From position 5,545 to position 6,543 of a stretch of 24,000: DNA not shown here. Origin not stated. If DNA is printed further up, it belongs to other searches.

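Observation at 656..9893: Type III Mod/Res core embedded in a five-gene operon with an SNF2-family helicase and a DUF4391-like protein: candidate uncharacterised four-component restriction-like defence system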

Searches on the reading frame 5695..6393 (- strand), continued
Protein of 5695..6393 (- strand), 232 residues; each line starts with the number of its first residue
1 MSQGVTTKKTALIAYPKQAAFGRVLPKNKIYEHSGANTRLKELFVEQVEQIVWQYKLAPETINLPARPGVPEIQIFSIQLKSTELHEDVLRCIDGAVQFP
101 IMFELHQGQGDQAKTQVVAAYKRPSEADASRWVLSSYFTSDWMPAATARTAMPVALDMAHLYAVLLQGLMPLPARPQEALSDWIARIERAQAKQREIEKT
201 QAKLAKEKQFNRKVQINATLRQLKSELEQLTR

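Call 45: get_annotated_region(hit=H49, flank=9000)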
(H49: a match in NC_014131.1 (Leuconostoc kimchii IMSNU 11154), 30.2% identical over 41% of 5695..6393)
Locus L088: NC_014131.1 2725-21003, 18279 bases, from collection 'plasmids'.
description: Leuconostoc kimchii IMSNU 11154 plasmid LkipL4701, complete sequence
organism: Leuconostoc kimchii IMSNU 11154 (NCBI taxid 762051)
taxonomy: Bacteria; Bacillota; Bacilli; Lactobacillales; Lactobacillaceae; Leuconostoc; Leuconostoc kimchii; Leuconostoc kimchii IMSNU 11154
host: -; source: -; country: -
typing (MOB-suite, as given by PLSDB): mobilizable; replicon rep_cluster_589; relaxase MOBV
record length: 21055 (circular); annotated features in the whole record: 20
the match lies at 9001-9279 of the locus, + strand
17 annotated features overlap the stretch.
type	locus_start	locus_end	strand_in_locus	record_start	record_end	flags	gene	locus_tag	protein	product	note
CDS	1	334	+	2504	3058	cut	-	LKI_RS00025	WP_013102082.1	recombinase family protein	GO:0006310 - DNA recombination [Evidence IEA]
CDS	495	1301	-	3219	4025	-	-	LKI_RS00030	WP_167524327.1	IS3 family transposase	-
CDS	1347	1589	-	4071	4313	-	-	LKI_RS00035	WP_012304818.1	transposase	GO:0006313 - DNA transposition [Evidence IEA]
CDS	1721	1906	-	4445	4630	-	-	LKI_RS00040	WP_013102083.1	hypothetical protein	-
CDS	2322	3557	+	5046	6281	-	mobV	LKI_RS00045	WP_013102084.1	MobV family relaxase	GO:0006310 - DNA recombination [Evidence IEA]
CDS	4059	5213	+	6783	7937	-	-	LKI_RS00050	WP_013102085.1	RepB family plasmid replication initiator protein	GO:0006270 - DNA replication initiation [Evidence IEA]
CDS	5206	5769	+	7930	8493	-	-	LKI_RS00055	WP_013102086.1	hypothetical protein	-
CDS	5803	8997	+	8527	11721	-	-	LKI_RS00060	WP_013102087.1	helicase-related protein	-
CDS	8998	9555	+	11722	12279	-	-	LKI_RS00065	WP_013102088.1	DUF4391 domain-containing protein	-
CDS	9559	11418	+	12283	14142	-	-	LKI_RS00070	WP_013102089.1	DNA methyltransferase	GO:0006306 - DNA methylation [Evidence IEA]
CDS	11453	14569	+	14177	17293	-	-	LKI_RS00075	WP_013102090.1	DEAD/DEAH box helicase family protein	-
CDS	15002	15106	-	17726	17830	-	-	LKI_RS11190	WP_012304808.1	putative holin-like toxin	-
CDS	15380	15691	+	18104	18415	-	trxA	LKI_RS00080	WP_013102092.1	thioredoxin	-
CDS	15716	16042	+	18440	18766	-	-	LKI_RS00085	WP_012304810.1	thioredoxin family protein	-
CDS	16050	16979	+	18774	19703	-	trxB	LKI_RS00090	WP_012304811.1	thioredoxin-disulfide reductase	-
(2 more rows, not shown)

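Call 58: predict_structure(alignment_id=A3)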
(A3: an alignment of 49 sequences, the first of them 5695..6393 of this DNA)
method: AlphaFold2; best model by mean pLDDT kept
length: 232 residues; sequences in the alignment: 49
mean_pLDDT: 89.8   pTM: 0.81
mean pLDDT of the five models: 89.8, 88.8, 88.7, 88.7, 88.3
residues with pLDDT >= 90: 153; 70-90: 70; 50-70: 3; < 50: 6
segments of 3 or more residues with pLDDT < 50: 1-6
pLDDT, mean of each block of 10 residues (from residue 1): 49 94 89 83 91 95 89 95 88 86 93 93 86 90 93 91 92 90 93 96 96 96 96 89
secondary structure, 60 per line:
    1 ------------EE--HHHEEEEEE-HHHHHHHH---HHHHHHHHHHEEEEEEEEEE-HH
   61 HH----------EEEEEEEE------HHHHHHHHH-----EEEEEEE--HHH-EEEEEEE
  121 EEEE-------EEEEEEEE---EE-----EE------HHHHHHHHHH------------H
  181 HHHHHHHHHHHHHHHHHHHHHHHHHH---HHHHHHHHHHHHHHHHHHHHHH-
elements in order: E20-25 H27-34 H38-47 E48-57 H59-62 E73-80 H87-95 E101-107 E114-124 E132-139 H158-167 H180-206 H210-231

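Call 61: fold_search(model_id=the predicted structure, library=pdb)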
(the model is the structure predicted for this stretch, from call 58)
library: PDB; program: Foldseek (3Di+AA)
matches with E <= 10: 622; with E <= 0.001: 0
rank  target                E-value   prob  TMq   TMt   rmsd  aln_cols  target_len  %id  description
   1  3bio_A                3.5e-02  0.28  0.18  0.16  15.8       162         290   11  Crystal structure of oxidoreductase (Gfo/Idh/MocA family member) from Porphyromonas gingivalis W83 (released 2007-12-25)
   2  8rl2_CJ               4.4e-02  0.09  0.13  0.11  18.7       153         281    8  Human pre-60S - State 5 (released 2025-01-15)
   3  3bio_B                4.7e-02  0.23  0.18  0.15  15.8       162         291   11  Crystal structure of oxidoreductase (Gfo/Idh/MocA family member) from Porphyromonas gingivalis W83 (released 2007-12-25)
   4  9qiw_CJ               5.6e-02  0.09  0.13  0.12  18.6       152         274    8  Human pre-60S - State 3 (released 2025-04-30)
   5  3wyb_A                1.0e-01  0.18  0.22  0.17  16.0       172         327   11  Structure of a meso-diaminopimelate dehydrogenase (released 2015-05-06)
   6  5a5t_F                1.1e-01  0.25  0.19  0.16  16.2       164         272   10  Structure of mammalian eIF3 in the context of the 43S preinitiation complex (released 2015-09-09)
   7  5cw3_A                1.4e-01  0.11  0.17  0.16  17.4       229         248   10  Structure of CfBRCC36-CfKIAA0157 complex (Zn Edge) (released 2015-09-16)
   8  8ir3_T                2.1e-01  0.08  0.12  0.11  12.3       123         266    9  human nuclear pre-60S ribosomal particle - State B' (released 2023-08-09)
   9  7zrz_CP1              2.3e-01  0.18  0.18  0.19  10.7       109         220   11  Structure of the human tRNA splicing endonuclease defines substrate recognition (released 2023-05-17)
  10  5gz1_B                2.5e-01  0.20  0.22  0.17  14.4       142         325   11  Structure of substrate/cofactor-free D-amino acid dehydrogenase (released 2017-04-12)
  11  6cbc_B                2.6e-01  0.13  0.17  0.15  12.5       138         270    7  Crystal structure of an N-terminal fragment of Vps13. (released 2018-08-08)
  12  5gz3_B                2.8e-01  0.15  0.19  0.15  14.8       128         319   14  Structure of D-amino acid dehydrogenase in complex with NADP (released 2017-04-12)
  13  2qb6_A                3.0e-01  0.15  0.21  0.14   9.5       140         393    8  Saccharomyces cerevisiae cytosolic exopolyphosphatase, sulfate complex (released 2007-12-11)
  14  5gz3_A                3.0e-01  0.09  0.19  0.15  15.8       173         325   13  Structure of D-amino acid dehydrogenase in complex with NADP (released 2017-04-12)
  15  6c0f_I                3.0e-01  0.08  0.13  0.11  12.2       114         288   15  Yeast nucleolar pre-60S ribosomal subunit (state 2) (released 2018-03-14)
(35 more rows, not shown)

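Call 66: search_solved_structures(query=A3, max_evalue=1)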
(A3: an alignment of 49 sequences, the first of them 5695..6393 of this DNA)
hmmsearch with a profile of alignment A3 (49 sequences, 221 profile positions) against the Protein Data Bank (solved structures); distinct sequences matched with E-value up to 1: 0.

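Call 68: search_protein_families(library=pfam, proteins=[L084:3213-6545:+, L085:5708-8983:+, L086:5759-8989:+, L087:5609-8947:+, L088:5803-8997:+], max_evalue=0.01)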
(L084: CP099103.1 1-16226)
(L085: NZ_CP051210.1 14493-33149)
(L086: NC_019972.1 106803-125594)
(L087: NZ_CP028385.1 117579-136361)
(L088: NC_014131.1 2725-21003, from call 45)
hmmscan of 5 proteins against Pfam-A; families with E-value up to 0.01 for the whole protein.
L084:3213-6545:+ (1110 aa): 6 families
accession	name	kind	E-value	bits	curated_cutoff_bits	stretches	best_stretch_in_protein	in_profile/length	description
PF00271.37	Helicase_C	-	1.1e-12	48.6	23.5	1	719-844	14-110/110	Helicase conserved C-terminal domain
PF00176.29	SNF2-rel_dom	-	1.5e-12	47.7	24.9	1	259-424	1-176/290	SNF2-related domain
PF04851.21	ResIII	-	6.8e-11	42.8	22.5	1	255-412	3-163/164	Type III restriction enzyme, res subunit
PF00270.35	DEAD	-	1.3e-06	28.7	26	1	268-412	8-161/167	DEAD/DEAH box helicase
PF20720.3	nSTAND3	-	0.0004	20.6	27.2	1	263-342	6-83/155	Novel STAND NTPase 3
PF02854.25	MIF4G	-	0.0078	16.4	30.8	0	168-209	6-47/203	MIF4G domain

L085:5708-8983:+ (1091 aa): 5 families
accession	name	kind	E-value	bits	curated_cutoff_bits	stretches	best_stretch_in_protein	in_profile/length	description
PF00271.37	Helicase_C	-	2.1e-14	54.1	23.5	1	708-837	11-110/110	Helicase conserved C-terminal domain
PF00176.29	SNF2-rel_dom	-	5.3e-11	42.6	24.9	1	266-417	12-174/290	SNF2-related domain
PF04851.21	ResIII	-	2.9e-08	34.2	22.5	1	251-307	4-63/164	Type III restriction enzyme, res subunit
PF00270.35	DEAD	-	4.1e-07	30.3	26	1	270-407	15-161/167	DEAD/DEAH box helicase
PF20720.3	nSTAND3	-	0.0064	16.6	27.2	0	262-310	10-56/155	Novel STAND NTPase 3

L086:5759-8989:+ (1076 aa): 6 families
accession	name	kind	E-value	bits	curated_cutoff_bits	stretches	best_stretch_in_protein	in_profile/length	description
PF00271.37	Helicase_C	-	7.2e-14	52.4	23.5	1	678-811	10-110/110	Helicase conserved C-terminal domain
PF00176.29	SNF2-rel_dom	-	2.5e-11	43.7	24.9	1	166-300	7-67/290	SNF2-related domain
PF04851.21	ResIII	-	2.6e-07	31.1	22.5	1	249-394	15-163/164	Type III restriction enzyme, res subunit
PF00270.35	DEAD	-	2.8e-05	24.4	26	1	343-394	115-161/167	DEAD/DEAH box helicase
PF12846.13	AAA_10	-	0.0037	16.8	27.5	0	257-318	22-77/362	AAA-like domain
PF20720.3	nSTAND3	-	0.0051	17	27.2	0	248-316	9-75/155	Novel STAND NTPase 3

L087:5609-8947:+ (1112 aa): 6 families
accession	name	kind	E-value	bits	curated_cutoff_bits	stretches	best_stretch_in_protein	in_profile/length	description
PF00271.37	Helicase_C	-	3.1e-17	63.2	23.5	1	700-832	13-110/110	Helicase conserved C-terminal domain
PF00176.29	SNF2-rel_dom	-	1e-10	41.6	24.9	1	239-407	2-180/290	SNF2-related domain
PF04851.21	ResIII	-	5.7e-08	33.3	22.5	1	235-391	4-163/164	Type III restriction enzyme, res subunit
PF00270.35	DEAD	-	1.3e-05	25.4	26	1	338-391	113-161/167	DEAD/DEAH box helicase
PF22590.2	Cas3-like_C_2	-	0.00059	20.5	27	1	704-830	4-103/106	CRISPR-associated nuclease/helicase Cas3, C-terminal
PF20720.3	nSTAND3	-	0.0051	17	27.2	0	245-313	9-75/155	Novel STAND NTPase 3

L088:5803-8997:+ (1064 aa): 6 families
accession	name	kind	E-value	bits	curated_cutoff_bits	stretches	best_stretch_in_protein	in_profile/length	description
PF00271.37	Helicase_C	-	4e-17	62.9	23.5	1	687-813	10-110/110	Helicase conserved C-terminal domain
PF00176.29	SNF2-rel_dom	-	3.7e-10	39.8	24.9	1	251-315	3-74/290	SNF2-related domain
PF04851.21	ResIII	-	2.4e-08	34.5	22.5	1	246-407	4-163/164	Type III restriction enzyme, res subunit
PF00270.35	DEAD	-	0.00029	21.1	26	0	257-407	7-161/167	DEAD/DEAH box helicase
PF20720.3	nSTAND3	-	0.00044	20.4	27.2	1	252-309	5-63/155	Novel STAND NTPase 3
PF22590.2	Cas3-like_C_2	-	0.0029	18.3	27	0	700-811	7-103/106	CRISPR-associated nuclease/helicase Cas3, C-terminal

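Call 80: search_protein_families(library=padloc, proteins=[L009:4178-5173:+, L019:12581-13987:+, L019:10698-12575:+, L019:15950-17035:+, L021:12736-13809:+, L023:10672-13371:+, L028:10730-12928:+, L030:3200-4060:+, L040:12119-14236:+, L040:10707-12119:+], max_evalue=0.00001)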
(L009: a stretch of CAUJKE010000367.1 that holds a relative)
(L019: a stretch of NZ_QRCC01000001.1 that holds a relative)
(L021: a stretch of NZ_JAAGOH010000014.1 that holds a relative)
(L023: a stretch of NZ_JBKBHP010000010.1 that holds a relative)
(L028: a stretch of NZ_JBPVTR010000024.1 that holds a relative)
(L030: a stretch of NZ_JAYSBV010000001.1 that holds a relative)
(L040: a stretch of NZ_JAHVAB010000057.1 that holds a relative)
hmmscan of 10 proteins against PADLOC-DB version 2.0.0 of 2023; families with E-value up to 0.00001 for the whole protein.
L009:4178-5173:+ (332 aa): 2 families
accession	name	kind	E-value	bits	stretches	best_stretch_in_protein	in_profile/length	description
PDLC02614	DrmC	-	8.6e-07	26.9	1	8-136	19-139/153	DrmC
PDLC03829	ZacB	-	7.3e-06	23.1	1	84-167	293-365/586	-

L019:12581-13987:+ (469 aa): 0 families

L019:10698-12575:+ (626 aa): 92 families (the best 25 are shown)
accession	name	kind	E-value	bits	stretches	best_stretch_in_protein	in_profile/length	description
PDLC02358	Old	-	1.2e-55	187.4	2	212-521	157-458/578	Old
PDLC02979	AriA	-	5.6e-45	152.7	1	1-384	1-373/373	-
PDLC00096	GajA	-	8.9e-30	102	2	211-486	159-425/630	AAA ATPase domain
PDLC00067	GajA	-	6.4e-27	92.3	2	205-517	171-467/604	AAA ATPase domain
PDLC00085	GajA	-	1.5e-25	88.1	2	355-513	301-444/580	AAA ATPase domain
PDLC00086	GajA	-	2.8e-24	83.9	2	251-530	222-483/600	AAA ATPase domain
PDLC00062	GajA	-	1.5e-23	81.1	2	200-417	164-377/639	AAA ATPase domain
PDLC00065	GajA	-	1.6e-23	81.4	2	320-547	315-542/670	AAA ATPase domain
PDLC00071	GajA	-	4.8e-23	79.8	2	204-512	150-438/588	AAA ATPase domain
PDLC00070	GajA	-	8e-23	78.9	2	204-517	159-457/596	AAA ATPase domain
PDLC00093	GajA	-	8.6e-23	78.9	2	222-526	258-566/736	AAA ATPase domain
PDLC00077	GajA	-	5.4e-22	76.1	1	196-523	194-511/616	AAA ATPase domain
PDLC00094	GajA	-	2.9e-21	73.6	2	253-515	215-459/569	AAA ATPase domain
PDLC04168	GajA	-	5.8e-20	69.5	2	214-518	170-439/570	-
PDLC00063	GajA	-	9.3e-20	68.7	2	192-457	191-468/679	AAA ATPase domain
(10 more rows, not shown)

L019:15950-17035:+ (362 aa): 28 families (the best 25 are shown)
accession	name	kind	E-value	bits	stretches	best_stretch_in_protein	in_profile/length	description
PDLC04795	PDC-S02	-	6.2e-144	477.6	1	1-358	16-351/357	-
PDLC04831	PDC-S02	-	4.9e-142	471.5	1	5-359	6-339/346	-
PDLC04810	PDC-S02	-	2.8e-139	462.3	1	3-358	4-351/355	-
PDLC04803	PDC-S02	-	8.8e-94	312.1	1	74-356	6-263/269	-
PDLC04807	PDC-S02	-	2.7e-87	291.2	1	1-349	4-337/351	-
PDLC04826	PDC-S02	-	8.5e-81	268.8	1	3-237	3-217/222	-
PDLC04813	PDC-S02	-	1.9e-73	244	1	191-358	2-169/175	-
PDLC04822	PDC-S02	-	1.5e-71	239.4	1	2-314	2-289/294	-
PDLC04811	PDC-S02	-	2e-54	182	2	5-106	7-108/172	-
PDLC04804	PDC-S02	-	2.8e-53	178.6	2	123-210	104-191/203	-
PDLC04798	PDC-S02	-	1.8e-50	170.1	1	194-357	48-213/222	-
PDLC04827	PDC-S02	-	5e-50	168.3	1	1-247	1-229/234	-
PDLC04820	PDC-S02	-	5.7e-44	148.5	2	126-326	123-295/332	-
PDLC04800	PDC-S02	-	1.3e-40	136.7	1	2-143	2-123/129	-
PDLC01464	PD_DExK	-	1.2e-35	120.6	1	129-270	1-126/126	"CAS-I,CAS-II,CAS-III,CAS-IV,CAS-V,CAS-VI; associated"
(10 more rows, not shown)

L021:12736-13809:+ (358 aa): 29 families (the best 25 are shown)
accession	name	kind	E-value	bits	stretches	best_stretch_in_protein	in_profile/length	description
PDLC04831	PDC-S02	-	3.2e-164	544.4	1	12-348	6-342/346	-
PDLC04795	PDC-S02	-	9.9e-158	523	1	13-346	20-353/357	-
PDLC04810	PDC-S02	-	1.4e-141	469.8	1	16-345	10-352/355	-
PDLC04803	PDC-S02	-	6.4e-101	335.5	1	82-344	7-264/269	-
PDLC04807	PDC-S02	-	4.1e-92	307.1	1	17-336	13-338/351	-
PDLC04826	PDC-S02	-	5.7e-91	302.1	1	13-223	7-217/222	-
PDLC04811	PDC-S02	-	2.8e-78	259.7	1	11-175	6-170/172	-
PDLC04813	PDC-S02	-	9.8e-78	258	1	178-345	3-170/175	-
PDLC04822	PDC-S02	-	2.6e-72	241.9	1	19-299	12-288/294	-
PDLC04804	PDC-S02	-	3.9e-71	236.9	1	14-198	8-193/203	-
PDLC04798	PDC-S02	-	3.9e-55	185.3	1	184-350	52-220/222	-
PDLC04827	PDC-S02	-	4e-52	175.2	1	16-235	9-231/234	-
PDLC04820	PDC-S02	-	2.8e-50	169.3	1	22-334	31-317/332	-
PDLC04800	PDC-S02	-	2.3e-49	165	1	11-131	5-125/129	-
PDLC01464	PD_DExK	-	2.3e-47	158.5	2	131-256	15-126/126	"CAS-I,CAS-II,CAS-III,CAS-IV,CAS-V,CAS-VI; associated"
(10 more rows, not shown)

L023:10672-13371:+ (900 aa): 6 families
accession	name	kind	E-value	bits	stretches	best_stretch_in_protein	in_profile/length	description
PDLC00103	GajB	-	6.1e-09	33.3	0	822-877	517-576/612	UrvD helicase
PDLC00132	GajB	-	7.9e-09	32.7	0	647-726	216-298/625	UrvD helicase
PDLC00114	GajB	-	8.9e-09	32.5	0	648-804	218-375/635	UrvD helicase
PDLC01087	C3a187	-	2e-07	28.2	1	647-878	321-544/559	NERD+UvrD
PDLC03802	RTasHel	-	4.8e-07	27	0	648-771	195-303/675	DRT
PDLC00121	GajB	-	4.2e-06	23.6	0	647-772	204-326/565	UrvD helicase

L028:10730-12928:+ (733 aa): 17 families
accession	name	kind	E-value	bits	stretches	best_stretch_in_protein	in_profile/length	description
PDLC04886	PDC-S06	-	1.8e-229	762.3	1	1-731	1-723/727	-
PDLC04890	PDC-S06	-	9.5e-136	452.2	1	1-731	1-723/732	-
PDLC04894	PDC-S06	-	2.9e-54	182.8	1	32-703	32-713/740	-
PDLC04897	PDC-S06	-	3e-51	172.9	1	1-729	1-722/727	-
PDLC04887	PDC-S06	-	1e-44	151.3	1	1-694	1-745/790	-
PDLC04896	PDC-S06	-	1.1e-29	101.7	1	73-705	87-702/732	-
PDLC04898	PDC-S06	-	8.3e-27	91.8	1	250-690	272-710/752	-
PDLC04891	PDC-S06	-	1.2e-15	55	1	260-606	378-711/858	-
PDLC02360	PrrC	-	5.7e-15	53.2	1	444-727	93-351/372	PrrC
PDLC03859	LmuB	-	8.4e-13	46.4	1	103-583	190-590/611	-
PDLC04895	PDC-S06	-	2.3e-12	44.3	1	418-611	470-659/784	-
PDLC04889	PDC-S06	-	3.5e-11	40.3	1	174-371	122-316/693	-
PDLC02335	AbiLi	-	9.7e-10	36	0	1-48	49-96/326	AbiLi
PDLC04893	PDC-S06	-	1e-08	32.1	1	259-603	375-712/862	-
PDLC04135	mad3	-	1.2e-08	32.9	0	1-50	1-44/374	mads_3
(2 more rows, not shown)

L030:3200-4060:+ (287 aa): 4 families
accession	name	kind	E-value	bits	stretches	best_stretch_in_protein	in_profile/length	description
PDLC04919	PDC-S13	-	2.5e-117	389.1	1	1-276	1-276/281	-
PDLC03083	Specificity_I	-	3.5e-45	152.3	1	18-281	10-277/717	Type I specificity subunit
PDLC04871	PDC-S05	-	2.7e-27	93.8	1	4-129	5-129/468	-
PDLC04918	PDC-S13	-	4.3e-16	57.6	1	19-78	17-77/214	-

L040:12119-14236:+ (706 aa): 16 families
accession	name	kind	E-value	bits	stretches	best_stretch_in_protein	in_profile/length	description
PDLC04098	HerA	-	7.6e-265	878.7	1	5-687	4-684/686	-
PDLC04102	HerA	-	3.1e-95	317.9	1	12-670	8-644/654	-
PDLC04105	HerA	-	6.1e-91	303.7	2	435-676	329-565/576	-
PDLC04106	HerA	-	1.7e-84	282.6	1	118-671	103-654/667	-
PDLC02188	HerA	-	6.6e-59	198.2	2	441-670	336-567/578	-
PDLC02185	HerA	-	4.3e-58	195.4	2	475-666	400-582/585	-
PDLC04100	HerA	-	4.2e-55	185.5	2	472-668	391-577/580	-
PDLC04097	HerA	-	7.1e-54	181.5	2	478-666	429-614/618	-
PDLC04103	HerA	-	2.5e-53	179.3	2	435-665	354-576/579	-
PDLC04104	HerA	-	1.7e-45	153.4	1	442-677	138-368/379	-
PDLC04101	HerA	-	5.7e-17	59.5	1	114-263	100-248/400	-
PDLC04140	mad8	-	2.3e-16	58.2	1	177-643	27-299/314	mads_8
PDLC01055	HerA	-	6.7e-15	52.9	1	510-642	406-523/532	Type III coevolved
PDLC04099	HerA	-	2.4e-12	44.6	1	61-229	51-212/214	-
PDLC04107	HerA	-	7.3e-12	42.9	1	112-233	99-216/306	-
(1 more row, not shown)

L040:10707-12119:+ (471 aa): 23 families
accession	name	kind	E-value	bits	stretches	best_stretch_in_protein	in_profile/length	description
PDLC04079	SIR2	-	1.4e-161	535.9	1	56-453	28-419/430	-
PDLC04084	SIR2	-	1.4e-44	151.1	1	54-406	17-359/414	-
PDLC02186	SIR2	-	2e-35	120.6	1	69-390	19-337/412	-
PDLC04076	SIR2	-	6.2e-31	106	1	175-444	124-394/406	-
PDLC04093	SIR2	-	1.1e-29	101.7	1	63-392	7-308/395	-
PDLC04085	SIR2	-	2.5e-28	97.1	1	138-405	123-399/463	-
PDLC04075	SIR2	-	1.2e-27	94.7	1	59-392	32-350/414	-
PDLC04090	SIR2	-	2.5e-27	94.1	1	55-406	20-367/426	-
PDLC04081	SIR2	-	1.6e-22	78.2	1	197-372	120-280/345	-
PDLC04088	SIR2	-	1.4e-20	71.8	1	206-389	163-326/390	-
PDLC04094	SIR2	-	5.1e-20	70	1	136-381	79-287/399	-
PDLC04087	SIR2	-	1.6e-18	64.7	1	98-389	30-286/343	-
PDLC04082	SIR2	-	1.3e-16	58.5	1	70-378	9-276/345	-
PDLC04080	SIR2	-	2.4e-15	54.5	1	204-391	115-304/347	-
PDLC02414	Aga_SIR2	-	2.2e-11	41.7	1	276-389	164-259/313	-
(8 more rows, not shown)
